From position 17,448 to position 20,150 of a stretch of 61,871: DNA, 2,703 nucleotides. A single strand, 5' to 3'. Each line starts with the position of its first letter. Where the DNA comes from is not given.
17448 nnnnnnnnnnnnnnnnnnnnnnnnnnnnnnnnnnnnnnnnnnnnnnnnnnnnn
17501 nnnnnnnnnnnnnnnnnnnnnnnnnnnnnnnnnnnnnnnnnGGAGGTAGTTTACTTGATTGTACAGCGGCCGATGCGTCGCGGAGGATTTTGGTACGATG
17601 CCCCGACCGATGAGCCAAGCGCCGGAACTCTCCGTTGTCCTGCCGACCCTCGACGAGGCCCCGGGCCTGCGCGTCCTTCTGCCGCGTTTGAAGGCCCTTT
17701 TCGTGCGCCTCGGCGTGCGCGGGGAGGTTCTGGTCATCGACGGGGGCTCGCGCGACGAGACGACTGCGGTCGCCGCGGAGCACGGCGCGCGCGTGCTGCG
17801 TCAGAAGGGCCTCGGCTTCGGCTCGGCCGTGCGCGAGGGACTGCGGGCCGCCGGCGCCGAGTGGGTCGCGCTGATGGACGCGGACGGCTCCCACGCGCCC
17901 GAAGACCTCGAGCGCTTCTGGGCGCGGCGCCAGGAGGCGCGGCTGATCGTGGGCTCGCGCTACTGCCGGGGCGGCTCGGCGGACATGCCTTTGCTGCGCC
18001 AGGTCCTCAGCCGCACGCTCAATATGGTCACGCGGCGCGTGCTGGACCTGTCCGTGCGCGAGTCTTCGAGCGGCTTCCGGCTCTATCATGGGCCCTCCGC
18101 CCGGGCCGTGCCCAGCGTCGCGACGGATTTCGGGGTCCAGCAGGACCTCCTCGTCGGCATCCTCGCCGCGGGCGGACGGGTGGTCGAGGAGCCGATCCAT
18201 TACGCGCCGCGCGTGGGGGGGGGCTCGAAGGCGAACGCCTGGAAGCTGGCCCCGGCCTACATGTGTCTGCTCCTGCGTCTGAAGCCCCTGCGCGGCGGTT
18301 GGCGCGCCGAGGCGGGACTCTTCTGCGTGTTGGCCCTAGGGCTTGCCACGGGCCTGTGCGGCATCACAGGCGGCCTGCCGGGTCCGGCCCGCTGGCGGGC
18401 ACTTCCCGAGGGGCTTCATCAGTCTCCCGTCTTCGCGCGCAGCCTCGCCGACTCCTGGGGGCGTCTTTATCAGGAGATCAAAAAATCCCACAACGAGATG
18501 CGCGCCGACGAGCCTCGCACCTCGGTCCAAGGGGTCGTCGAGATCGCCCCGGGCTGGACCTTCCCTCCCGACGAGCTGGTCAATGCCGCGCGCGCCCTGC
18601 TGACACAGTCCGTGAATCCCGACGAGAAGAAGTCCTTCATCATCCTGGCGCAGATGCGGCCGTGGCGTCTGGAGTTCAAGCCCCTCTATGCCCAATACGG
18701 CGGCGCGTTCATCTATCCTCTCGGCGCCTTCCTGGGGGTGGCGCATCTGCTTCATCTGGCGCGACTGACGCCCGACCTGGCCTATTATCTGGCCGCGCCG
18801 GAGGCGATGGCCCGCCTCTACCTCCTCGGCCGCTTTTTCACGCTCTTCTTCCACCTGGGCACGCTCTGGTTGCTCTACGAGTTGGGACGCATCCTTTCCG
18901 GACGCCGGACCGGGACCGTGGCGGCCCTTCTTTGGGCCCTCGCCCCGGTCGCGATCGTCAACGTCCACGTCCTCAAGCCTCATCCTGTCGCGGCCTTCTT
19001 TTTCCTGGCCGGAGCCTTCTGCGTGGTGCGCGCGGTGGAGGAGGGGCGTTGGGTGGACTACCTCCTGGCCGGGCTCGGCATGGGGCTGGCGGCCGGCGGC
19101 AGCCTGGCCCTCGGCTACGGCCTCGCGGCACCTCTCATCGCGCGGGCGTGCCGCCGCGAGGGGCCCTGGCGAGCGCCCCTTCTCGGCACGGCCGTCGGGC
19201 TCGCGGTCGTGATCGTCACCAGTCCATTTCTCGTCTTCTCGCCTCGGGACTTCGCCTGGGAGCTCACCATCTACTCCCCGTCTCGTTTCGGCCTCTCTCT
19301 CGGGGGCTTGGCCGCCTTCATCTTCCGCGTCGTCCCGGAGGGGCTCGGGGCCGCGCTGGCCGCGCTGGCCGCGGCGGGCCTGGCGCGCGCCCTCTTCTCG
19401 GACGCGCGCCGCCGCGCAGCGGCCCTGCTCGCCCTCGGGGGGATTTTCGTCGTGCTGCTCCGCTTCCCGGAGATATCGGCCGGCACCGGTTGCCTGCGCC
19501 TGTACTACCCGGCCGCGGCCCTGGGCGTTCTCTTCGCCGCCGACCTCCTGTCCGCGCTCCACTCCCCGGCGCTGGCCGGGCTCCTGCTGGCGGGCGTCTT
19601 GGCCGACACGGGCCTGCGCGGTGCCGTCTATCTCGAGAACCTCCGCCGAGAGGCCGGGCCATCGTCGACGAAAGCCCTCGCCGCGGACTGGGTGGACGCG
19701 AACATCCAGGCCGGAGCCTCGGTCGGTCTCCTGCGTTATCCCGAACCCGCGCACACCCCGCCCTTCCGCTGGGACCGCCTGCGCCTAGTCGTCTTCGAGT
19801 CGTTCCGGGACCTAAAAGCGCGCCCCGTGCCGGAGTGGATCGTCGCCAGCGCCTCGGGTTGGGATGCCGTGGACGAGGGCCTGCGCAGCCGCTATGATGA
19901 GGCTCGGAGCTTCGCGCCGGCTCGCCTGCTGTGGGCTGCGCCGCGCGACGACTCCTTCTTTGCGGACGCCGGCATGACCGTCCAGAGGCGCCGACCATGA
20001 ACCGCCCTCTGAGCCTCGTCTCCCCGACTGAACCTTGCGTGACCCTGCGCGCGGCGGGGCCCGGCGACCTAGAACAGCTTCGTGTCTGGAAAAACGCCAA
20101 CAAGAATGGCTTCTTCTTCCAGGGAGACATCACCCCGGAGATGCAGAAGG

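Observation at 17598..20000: Covalent fusion of a polyprenyl-phosphate sugar synthase (GT2) to its presumptive GT-C partner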

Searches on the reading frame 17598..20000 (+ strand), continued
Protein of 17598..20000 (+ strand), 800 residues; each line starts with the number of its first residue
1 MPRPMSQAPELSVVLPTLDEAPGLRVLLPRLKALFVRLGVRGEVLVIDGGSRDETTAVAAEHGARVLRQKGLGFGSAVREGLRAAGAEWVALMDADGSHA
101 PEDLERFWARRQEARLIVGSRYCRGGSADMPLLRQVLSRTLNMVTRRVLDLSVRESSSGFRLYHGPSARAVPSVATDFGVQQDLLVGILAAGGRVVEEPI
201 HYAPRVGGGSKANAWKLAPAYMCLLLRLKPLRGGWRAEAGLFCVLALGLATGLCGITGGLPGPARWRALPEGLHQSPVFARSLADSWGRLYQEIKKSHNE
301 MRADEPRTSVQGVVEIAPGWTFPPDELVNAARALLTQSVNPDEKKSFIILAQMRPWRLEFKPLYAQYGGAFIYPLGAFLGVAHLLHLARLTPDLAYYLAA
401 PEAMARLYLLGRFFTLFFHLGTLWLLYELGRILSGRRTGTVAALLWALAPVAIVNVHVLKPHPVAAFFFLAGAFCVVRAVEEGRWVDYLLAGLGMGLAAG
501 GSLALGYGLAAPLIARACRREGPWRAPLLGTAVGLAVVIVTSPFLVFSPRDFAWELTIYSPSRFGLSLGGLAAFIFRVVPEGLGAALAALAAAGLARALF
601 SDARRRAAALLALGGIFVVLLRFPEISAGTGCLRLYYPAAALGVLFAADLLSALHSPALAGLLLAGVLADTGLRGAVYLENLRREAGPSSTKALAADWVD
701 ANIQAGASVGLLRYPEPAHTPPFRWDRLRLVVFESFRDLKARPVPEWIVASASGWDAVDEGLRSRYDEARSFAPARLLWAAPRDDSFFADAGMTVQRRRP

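Call 62: find_encoding_contigs(protein=P0053, flank=10000, max_places=1)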
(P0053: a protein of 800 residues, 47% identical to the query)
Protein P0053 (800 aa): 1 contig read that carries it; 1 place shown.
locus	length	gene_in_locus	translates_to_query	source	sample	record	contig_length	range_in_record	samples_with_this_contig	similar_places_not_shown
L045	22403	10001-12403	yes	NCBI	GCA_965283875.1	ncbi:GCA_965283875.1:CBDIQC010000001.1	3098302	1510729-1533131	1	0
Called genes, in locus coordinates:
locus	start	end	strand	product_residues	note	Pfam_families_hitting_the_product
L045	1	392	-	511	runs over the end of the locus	PF01467:CTP_transf_like, PF00294:PfkB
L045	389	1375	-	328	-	PF00106:adh_short (weak), PF01073:3Beta_HSD, PF01370:Epimerase, PF02719:Polysacc_synt_2, PF04321:RmlD_sub_bind, PF05368:NmrA, PF13460:NAD_binding_10, PF16363:GDP_Man_Dehyd, +1 more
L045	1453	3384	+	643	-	PF13522:GATase_6, PF13537:GATase_7, PF00733:Asn_synthase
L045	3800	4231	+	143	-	-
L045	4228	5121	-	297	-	PF00656:Peptidase_C14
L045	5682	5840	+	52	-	-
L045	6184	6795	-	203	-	PF01914:MarC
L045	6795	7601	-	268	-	PF05050:Methyltransf_21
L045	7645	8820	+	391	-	PF01075:Glyco_transf_9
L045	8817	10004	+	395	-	PF01041:DegT_DnrJ_EryC1, PF01053:Cys_Met_Meta_PP (weak)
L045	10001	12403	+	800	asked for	PF00535:Glycos_transf_2, PF13231:PMT_2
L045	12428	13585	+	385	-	PF00535:Glycos_transf_2, PF13641:Glyco_tranf_2_3 (weak)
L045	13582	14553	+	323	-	PF01073:3Beta_HSD, PF01370:Epimerase, PF05368:NmrA (weak), PF07993:NAD_binding_4 (weak), PF16363:GDP_Man_Dehyd, PF13460:NAD_binding_10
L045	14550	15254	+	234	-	PF00535:Glycos_transf_2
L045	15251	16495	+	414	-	PF13231:PMT_2 (weak)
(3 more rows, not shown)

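Call 70: search_protein_families(library=pfam, proteins=[L043:9782-11332:+, L043:11338-12021:+, L025:14327-15040:-, L027:14330-15043:-, L040:6777-7457:+, L043:8726-9775:-], max_evalue=0.01)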
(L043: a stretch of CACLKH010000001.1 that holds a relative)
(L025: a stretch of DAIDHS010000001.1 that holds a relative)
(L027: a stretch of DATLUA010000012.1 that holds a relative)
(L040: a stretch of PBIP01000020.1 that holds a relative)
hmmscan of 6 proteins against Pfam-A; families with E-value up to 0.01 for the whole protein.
L043:9782-11332:+ (516 aa): 1 family
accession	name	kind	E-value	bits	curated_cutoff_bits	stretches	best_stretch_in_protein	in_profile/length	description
PF13231.12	PMT_2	-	0.0023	18.6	26.1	1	144-277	22-154/160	Dolichyl-phosphate-mannose-protein mannosyltransferase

L043:11338-12021:+ (227 aa): 1 family
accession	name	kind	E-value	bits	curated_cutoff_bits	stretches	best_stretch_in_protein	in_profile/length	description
PF00535.33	Glycos_transf_2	-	3.8e-13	50.1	23.3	1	9-163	2-166/168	Glycosyl transferase family 2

L025:14327-15040:- (238 aa): 1 family
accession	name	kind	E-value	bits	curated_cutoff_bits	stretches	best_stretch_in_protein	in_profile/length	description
PF00535.33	Glycos_transf_2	-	6.4e-23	82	23.3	1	13-170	1-165/168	Glycosyl transferase family 2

L027:14330-15043:- (238 aa): 1 family
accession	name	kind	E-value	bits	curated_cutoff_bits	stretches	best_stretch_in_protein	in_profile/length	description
PF00535.33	Glycos_transf_2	-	1.4e-24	87.4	23.3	1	13-171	1-166/168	Glycosyl transferase family 2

L040:6777-7457:+ (226 aa): 1 family
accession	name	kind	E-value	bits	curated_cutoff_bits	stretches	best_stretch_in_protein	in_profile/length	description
PF00535.33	Glycos_transf_2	-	3.7e-14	53.4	23.3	1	8-162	2-166/168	Glycosyl transferase family 2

L043:8726-9775:- (349 aa): 1 family
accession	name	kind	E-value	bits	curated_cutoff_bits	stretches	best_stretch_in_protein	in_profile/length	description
PF01075.23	Glyco_transf_9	-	3.4e-17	63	22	1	102-317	8-222/247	Glycosyltransferase family 9 (heptosyltransferase)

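Call 77: search_protein_families(library=pfam, proteins=[P0069], max_evalue=0.001)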
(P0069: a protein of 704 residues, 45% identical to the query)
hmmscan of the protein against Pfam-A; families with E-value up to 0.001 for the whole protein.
P0069 (704 aa): 0 families

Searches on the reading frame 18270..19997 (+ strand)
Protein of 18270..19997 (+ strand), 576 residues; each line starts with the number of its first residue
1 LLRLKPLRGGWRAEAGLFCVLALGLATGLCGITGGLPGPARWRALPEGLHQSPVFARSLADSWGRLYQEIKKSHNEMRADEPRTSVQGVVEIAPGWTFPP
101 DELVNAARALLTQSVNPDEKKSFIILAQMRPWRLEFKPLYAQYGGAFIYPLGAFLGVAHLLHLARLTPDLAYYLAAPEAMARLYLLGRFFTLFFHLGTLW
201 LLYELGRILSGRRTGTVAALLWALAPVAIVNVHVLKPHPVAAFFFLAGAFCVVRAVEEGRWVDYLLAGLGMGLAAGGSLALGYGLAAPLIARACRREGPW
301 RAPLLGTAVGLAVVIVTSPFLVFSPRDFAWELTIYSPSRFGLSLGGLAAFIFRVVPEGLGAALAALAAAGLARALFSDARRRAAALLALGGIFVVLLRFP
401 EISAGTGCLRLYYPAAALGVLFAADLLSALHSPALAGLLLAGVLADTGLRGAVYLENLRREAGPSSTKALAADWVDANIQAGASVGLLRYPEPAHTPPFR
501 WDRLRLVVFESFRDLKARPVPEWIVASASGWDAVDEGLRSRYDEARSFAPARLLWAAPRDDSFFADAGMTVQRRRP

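Call 34: predict_structure(alignment_id=A2)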
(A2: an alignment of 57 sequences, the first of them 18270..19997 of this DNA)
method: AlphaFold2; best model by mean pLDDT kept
length: 576 residues; sequences in the alignment: 57
mean_pLDDT: 95.0   pTM: 0.94
mean pLDDT of the five models: 95.0, 94.3, 93.7, 93.1, 92.5
residues with pLDDT >= 90: 504; 70-90: 66; 50-70: 5; < 50: 1
segments of 3 or more residues with pLDDT < 50: none
pLDDT, mean of each block of 10 residues (from residue 1): 65 90 98 97 97 96 92 90 84 97 96 97 91 82 94 97 95 97 98 99 98 98 98 97 99 98 98 97 98 97 98 95 90 85 92 96 98 98 98 93 90 98 98 98 98 98 97 99 98 97 97 88 97 95 98 96 97 97
secondary structure, 60 per line:
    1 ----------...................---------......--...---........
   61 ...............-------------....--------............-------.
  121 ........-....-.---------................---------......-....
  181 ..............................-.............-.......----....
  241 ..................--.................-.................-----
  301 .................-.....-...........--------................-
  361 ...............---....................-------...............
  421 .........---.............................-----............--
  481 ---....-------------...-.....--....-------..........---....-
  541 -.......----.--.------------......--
elements in order: H11-29 H39-44 H53-75 E89-92 H101-112 H120-128 H145-160 H170-175 H177-210 H212-224 H226-232 H237-258 H261-277 H279-295 H301-317 H319-323 H325-335 H344-359 H361-375 H379-398 H406-429 H433-461 H467-478 E484-487 E505-509 H512-515 E523-527 H528-532 H536-539 E542-548 E569-574
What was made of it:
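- On GT-C fold glycosyltransferases: C-terminal model has pLDDT 95 and pTM 0.94 (call 34).
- Model pLDDT 95, pTM 0.94 (call 34).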

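Call 36: fold_search(model_id=the predicted structure, library=pdb)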
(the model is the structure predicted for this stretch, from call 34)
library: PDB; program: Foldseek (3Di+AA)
matches with E <= 10: 254; with E <= 0.001: 26
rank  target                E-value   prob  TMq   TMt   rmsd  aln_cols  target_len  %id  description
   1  9s6u_A                3.9e-07  1.00  0.42  0.44  11.4       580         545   13  Ternary cryo-EM structure of human ALG9 with Dol25-PP-GlcNAc2Man8, Dol25-P-Man and Fab (released 2026-03-18)
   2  9s6s_A                5.2e-07  1.00  0.43  0.45  11.1       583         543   12  Ternary cryo-EM structure of human ALG9 with Dol25-PP-GlcNAc2Man6, Dol25-P-Man and Fab (released 2026-03-18)
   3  9s6t_A                1.6e-06  1.00  0.39  0.46   9.3       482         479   15  Ternary cryo-EM structure of chicken ALG12 with Dol25-PP-GlcNAc2Man7, Dol25-P-Man, and Fab (released 2026-03-18)
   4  8pn9_A                3.9e-06  1.00  0.44  0.39  11.6       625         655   12  Structure of human oligosaccharyltransferase OST-A complex bound to NGI-1 (released 2024-05-08)
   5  7oci_F                9.4e-06  1.00  0.41  0.38  11.9       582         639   12  Cryo-EM structure of yeast Ost6p containing oligosaccharyltransferase complex (released 2022-02-16)
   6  5f15                  9.4e-06  1.00  0.43  0.46  10.7       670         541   14  Crystal Structure of ArnT from Cupriavidus metallidurans bound to Undecaprenyl phosphate (released 2016-02-17)
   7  8b6l_I                1.5e-05  1.00  0.39  0.34  13.9       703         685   11  Subtomogram average of the human Sec61-TRAP-OSTA-translocon (released 2022-12-07)
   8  5ezm                  1.7e-05  1.00  0.42  0.45  10.8       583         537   14  Crystal Structure of ArnT from Cupriavidus metallidurans in the apo state (released 2016-02-17)
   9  6ezn_F                1.8e-05  1.00  0.36  0.32  16.1       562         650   14  Cryo-EM structure of the yeast oligosaccharyltransferase (OST) complex (released 2018-01-17)
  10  6s7t_A                2.0e-05  1.00  0.40  0.33  14.1       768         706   10  Cryo-EM structure of human oligosaccharyltransferase complex OST-B (released 2019-12-18)
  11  6ftg_5                2.2e-05  1.00  0.40  0.37  10.1       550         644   12  Subtomogram average of OST-containing ribosome-translocon complexes from canine rough microsomal membranes (released 2018-03-21)
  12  9n9j_I                3.0e-05  1.00  0.42  0.36  11.8       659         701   11  Structure of a GRP94 folding intermediate engaged with a CCDC134- and FKBP11-bound secretory translocon (released 2025-11-19)
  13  8age_A                4.0e-05  1.00  0.37  0.34  11.2       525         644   11  Structure of yeast oligosaccharylransferase complex with acceptor peptide bound (released 2022-12-07)
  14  7e9s_A                4.0e-05  1.00  0.39  0.28  12.3       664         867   12  Archaeal oligosaccharyltransferase AglB from Archaeoglobus fulgidus in complex with an inhibitory peptide and a dolich (released 2021-09-08)
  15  6s7o_A                4.3e-05  1.00  0.40  0.36  12.0       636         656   11  Cryo-EM structure of human oligosaccharyltransferase complex OST-A (released 2019-12-18)
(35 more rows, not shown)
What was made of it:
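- On GT-C fold glycosyltransferases: All 26 PDB hits with E<=0.001 are GT-C enzymes, TM-score 0.34-0.47 (call 36).
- On ArnT (GT83) or PMT (GT39) proper: Foldseek ranks ALG9/12, STT3, ArnT, AglB and Pmt4 within one to two orders of magnitude, with similar TM-scores (call 36).
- Closest known: Arn pathway of Gram-negative bacteria. Same: The C-terminal model matches ArnT 5f15/5ezm (E about 1e-5, call 36).
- All 26 Foldseek hits with E<=0.001 are GT-C enzymes, including ALG9/12, STT3, ArnT, AglB, AftA/D, Pmt4, DPY19 and EmbC (call 36).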

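Call 42: search_solved_structures(query=A2, max_evalue=10, show_alignments=4)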
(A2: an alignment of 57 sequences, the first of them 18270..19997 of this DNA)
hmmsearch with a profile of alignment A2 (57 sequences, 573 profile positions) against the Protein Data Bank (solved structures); distinct sequences matched with E-value up to 10: 0.
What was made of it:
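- On ArnT (GT83) or PMT (GT39) proper: A profile of 57 relatives finds no PDB sequence at E<=10 (call 42).
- Tried and rejected: Sequence search of the GT-C profile against PDB sequences found no hit even at E<=10 (call 42), so fold comparison was needed.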

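Call 76: search_protein_representatives(alignment_id=A2)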
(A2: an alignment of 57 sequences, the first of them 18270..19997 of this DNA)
Query: 57 sequences, 573 profile positions. Proteins with E-value up to 0.001 (for the whole library): 20202; up to 1e-10: 6864; up to 1e-30: 820. The best 150 are listed.
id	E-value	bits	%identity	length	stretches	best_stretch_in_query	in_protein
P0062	3.5e-242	821.9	-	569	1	9-571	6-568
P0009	2.7e-238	809.1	-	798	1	4-571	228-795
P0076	4.4e-234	795.2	-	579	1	7-571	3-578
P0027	3.0e-231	785.8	-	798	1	4-571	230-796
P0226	4.8e-229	778.5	-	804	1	4-571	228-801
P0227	1.5e-226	770.3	-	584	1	1-570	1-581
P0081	1.0e-223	760.9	-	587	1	5-570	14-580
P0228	2.0e-223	760.0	-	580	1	10-571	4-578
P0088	1.1e-222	757.5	-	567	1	10-570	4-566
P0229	1.1e-221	754.2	-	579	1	8-569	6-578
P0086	3.7e-221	752.5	-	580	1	5-571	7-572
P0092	1.5e-220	750.5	-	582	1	5-571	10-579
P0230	4.1e-216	735.8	-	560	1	9-570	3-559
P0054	5.8e-213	725.4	-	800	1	10-570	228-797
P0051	5.9e-212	722.1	-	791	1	5-570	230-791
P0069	9.7e-212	721.4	-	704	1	5-571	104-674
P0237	5.7e-121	421.7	-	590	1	11-570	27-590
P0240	8.5e-112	391.4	-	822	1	13-555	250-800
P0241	6.0e-109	382.0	-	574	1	12-571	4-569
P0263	3.6e-84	300.2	-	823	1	9-571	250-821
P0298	6.0e-75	269.7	-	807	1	9-570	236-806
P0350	5.3e-62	227.0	-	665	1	104-550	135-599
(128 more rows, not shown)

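Call 77: search_protein_families(library=pfam, proteins=[P0240, P0263, P0298, P0350, P0237, P0241], max_evalue=0.001)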
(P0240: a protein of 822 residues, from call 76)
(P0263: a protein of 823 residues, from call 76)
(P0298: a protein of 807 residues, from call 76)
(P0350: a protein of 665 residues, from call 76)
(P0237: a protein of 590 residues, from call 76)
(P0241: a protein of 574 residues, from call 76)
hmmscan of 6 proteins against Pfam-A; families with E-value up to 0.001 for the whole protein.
P0240 (822 aa): 1 family
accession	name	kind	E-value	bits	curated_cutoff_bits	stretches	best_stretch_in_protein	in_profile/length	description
PF00535.33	Glycos_transf_2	-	1.1e-19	71.5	23.3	1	5-169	6-164/168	Glycosyl transferase family 2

P0263 (823 aa): 1 family
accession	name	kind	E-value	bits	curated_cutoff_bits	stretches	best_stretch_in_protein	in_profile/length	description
PF00535.33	Glycos_transf_2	-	4.7e-18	66.1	23.3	1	4-172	2-164/168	Glycosyl transferase family 2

P0298 (807 aa): 2 families
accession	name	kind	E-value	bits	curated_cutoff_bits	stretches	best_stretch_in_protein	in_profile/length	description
PF00535.33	Glycos_transf_2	-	2.6e-24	86.5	23.3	1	13-169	2-165/168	Glycosyl transferase family 2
PF13231.12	PMT_2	-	1.3e-08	35.7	26.1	1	418-525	25-132/160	Dolichyl-phosphate-mannose-protein mannosyltransferase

P0350 (665 aa): 0 families

P0237 (590 aa): 0 families

P0241 (574 aa): 1 family
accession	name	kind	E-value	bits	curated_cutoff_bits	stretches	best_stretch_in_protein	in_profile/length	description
PF13231.12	PMT_2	-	1.5e-14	54.9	26.1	1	174-302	25-151/160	Dolichyl-phosphate-mannose-protein mannosyltransferase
